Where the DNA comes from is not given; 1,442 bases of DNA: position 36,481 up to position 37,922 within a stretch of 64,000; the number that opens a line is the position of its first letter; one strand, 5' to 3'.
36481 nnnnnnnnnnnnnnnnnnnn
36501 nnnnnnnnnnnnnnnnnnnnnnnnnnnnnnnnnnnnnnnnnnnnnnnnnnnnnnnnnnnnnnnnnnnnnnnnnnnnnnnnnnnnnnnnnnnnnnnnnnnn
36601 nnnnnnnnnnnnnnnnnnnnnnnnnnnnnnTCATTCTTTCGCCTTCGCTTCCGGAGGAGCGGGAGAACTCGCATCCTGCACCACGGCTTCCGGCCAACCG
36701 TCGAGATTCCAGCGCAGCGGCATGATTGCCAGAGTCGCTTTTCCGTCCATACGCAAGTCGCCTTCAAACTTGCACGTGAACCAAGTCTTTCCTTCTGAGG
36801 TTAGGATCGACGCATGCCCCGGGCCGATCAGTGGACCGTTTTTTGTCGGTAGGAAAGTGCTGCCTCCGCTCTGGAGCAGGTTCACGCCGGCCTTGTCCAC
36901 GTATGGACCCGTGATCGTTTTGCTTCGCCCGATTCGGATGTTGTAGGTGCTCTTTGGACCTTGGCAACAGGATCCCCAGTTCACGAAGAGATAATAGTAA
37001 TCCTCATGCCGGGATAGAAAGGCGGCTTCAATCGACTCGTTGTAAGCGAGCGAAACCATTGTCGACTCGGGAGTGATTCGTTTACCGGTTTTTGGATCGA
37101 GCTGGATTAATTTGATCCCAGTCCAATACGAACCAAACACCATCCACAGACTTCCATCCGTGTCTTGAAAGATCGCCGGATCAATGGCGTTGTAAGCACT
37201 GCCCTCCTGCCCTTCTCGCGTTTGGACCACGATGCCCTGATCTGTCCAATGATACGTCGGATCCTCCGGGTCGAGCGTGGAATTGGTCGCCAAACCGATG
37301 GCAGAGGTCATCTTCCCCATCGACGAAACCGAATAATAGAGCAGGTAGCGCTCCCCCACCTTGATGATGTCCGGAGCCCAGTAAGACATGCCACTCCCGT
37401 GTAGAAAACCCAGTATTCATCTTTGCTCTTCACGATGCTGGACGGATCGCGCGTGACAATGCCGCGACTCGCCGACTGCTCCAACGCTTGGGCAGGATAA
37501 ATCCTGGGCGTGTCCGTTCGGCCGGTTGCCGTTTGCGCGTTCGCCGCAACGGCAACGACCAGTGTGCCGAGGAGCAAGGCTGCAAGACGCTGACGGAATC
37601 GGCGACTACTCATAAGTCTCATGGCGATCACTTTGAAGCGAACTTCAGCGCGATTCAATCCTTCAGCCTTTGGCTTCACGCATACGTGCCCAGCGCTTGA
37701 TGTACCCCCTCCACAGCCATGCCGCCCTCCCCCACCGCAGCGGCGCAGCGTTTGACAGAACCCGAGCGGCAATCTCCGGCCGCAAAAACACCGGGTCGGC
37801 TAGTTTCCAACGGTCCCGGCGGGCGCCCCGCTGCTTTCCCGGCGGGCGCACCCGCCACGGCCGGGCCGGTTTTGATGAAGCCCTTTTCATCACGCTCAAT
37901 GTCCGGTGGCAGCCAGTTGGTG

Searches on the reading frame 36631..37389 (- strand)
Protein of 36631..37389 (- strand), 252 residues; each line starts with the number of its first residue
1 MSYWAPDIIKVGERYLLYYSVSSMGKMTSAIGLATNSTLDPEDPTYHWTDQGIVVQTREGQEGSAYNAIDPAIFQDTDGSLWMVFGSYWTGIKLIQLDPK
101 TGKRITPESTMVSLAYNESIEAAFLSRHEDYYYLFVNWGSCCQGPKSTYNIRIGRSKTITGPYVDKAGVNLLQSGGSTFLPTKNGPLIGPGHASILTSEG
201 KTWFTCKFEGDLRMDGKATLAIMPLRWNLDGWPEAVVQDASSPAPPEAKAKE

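Call 38: list_cluster_members(proteins=[window:36631-37389:-, window:37308-37772:-, window:44932-47817:-, window:47838-50510:-, window:51170-51700:+, window:54350-54937:-, window:53857-54810:-, window:58566-60149:+, window:14383-15258:-, window:29666-30025:-])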
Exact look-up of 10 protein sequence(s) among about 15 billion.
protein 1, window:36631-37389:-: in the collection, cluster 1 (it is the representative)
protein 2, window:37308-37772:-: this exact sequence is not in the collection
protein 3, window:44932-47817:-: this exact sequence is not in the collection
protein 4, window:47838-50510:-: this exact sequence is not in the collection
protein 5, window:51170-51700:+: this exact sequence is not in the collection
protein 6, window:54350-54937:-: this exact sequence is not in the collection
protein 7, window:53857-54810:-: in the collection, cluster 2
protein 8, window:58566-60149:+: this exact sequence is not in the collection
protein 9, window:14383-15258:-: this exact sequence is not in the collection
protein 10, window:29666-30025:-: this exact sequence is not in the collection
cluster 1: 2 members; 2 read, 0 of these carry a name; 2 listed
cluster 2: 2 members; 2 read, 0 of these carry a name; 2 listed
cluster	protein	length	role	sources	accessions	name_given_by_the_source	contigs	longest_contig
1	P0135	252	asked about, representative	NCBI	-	-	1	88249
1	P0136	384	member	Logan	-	-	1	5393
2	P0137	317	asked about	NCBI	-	-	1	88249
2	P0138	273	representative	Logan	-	-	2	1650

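Call 39: find_encoding_contigs(protein=P0136, flank=10000, max_places=6)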
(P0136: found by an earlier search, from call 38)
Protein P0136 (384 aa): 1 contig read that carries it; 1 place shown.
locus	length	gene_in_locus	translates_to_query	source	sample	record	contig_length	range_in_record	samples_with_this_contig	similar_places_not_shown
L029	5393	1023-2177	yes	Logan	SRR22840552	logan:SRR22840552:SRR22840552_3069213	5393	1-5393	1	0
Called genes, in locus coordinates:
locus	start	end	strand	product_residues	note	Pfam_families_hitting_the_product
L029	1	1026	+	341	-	?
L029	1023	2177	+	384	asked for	PF04616:Glyco_hydro_43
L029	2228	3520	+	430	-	PF00657:Lipase_GDSL, PF13472:Lipase_GDSL_2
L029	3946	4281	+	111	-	PF03551:PadR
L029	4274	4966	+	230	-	-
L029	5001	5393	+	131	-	?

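Call 40: find_encoding_contigs(protein=P0138, flank=10000, max_places=6)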
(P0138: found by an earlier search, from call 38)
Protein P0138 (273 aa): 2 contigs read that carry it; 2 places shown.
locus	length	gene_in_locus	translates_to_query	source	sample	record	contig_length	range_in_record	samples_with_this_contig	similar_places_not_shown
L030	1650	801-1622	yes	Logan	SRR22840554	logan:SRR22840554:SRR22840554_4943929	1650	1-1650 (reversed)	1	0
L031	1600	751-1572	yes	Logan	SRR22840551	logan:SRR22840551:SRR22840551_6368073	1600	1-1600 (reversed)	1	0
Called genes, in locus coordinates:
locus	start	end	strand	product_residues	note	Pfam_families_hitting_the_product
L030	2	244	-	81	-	?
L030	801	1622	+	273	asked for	PF07963:N_methyl (weak)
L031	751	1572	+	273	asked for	PF07963:N_methyl (weak)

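Call 70: search_protein_families(library=pfam, proteins=[P0136], max_evalue=0.001)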
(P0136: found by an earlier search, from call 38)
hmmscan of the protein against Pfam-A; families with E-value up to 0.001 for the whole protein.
P0136 (384 aa): 2 families
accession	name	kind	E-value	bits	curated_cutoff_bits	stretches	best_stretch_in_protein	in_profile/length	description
PF04616.20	Glyco_hydro_43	-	9.3e-49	166.7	32.2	1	77-365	11-288/288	Glycosyl hydrolases family 43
PF00251.26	Glyco_hydro_32N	-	0.00063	19.8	22.1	0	78-220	11-151/307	Glycosyl hydrolases family 32 N-terminal domain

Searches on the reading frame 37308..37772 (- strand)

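Call 70: search_protein_families(library=pfam, proteins=[P0136], max_evalue=0.001)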
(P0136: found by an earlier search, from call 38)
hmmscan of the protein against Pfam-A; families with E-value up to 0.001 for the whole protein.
P0136 (384 aa): 2 families
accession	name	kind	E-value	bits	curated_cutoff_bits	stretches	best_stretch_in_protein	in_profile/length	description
PF04616.20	Glyco_hydro_43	-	9.3e-49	166.7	32.2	1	77-365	11-288/288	Glycosyl hydrolases family 43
PF00251.26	Glyco_hydro_32N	-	0.00063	19.8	22.1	0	78-220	11-151/307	Glycosyl hydrolases family 32 N-terminal domain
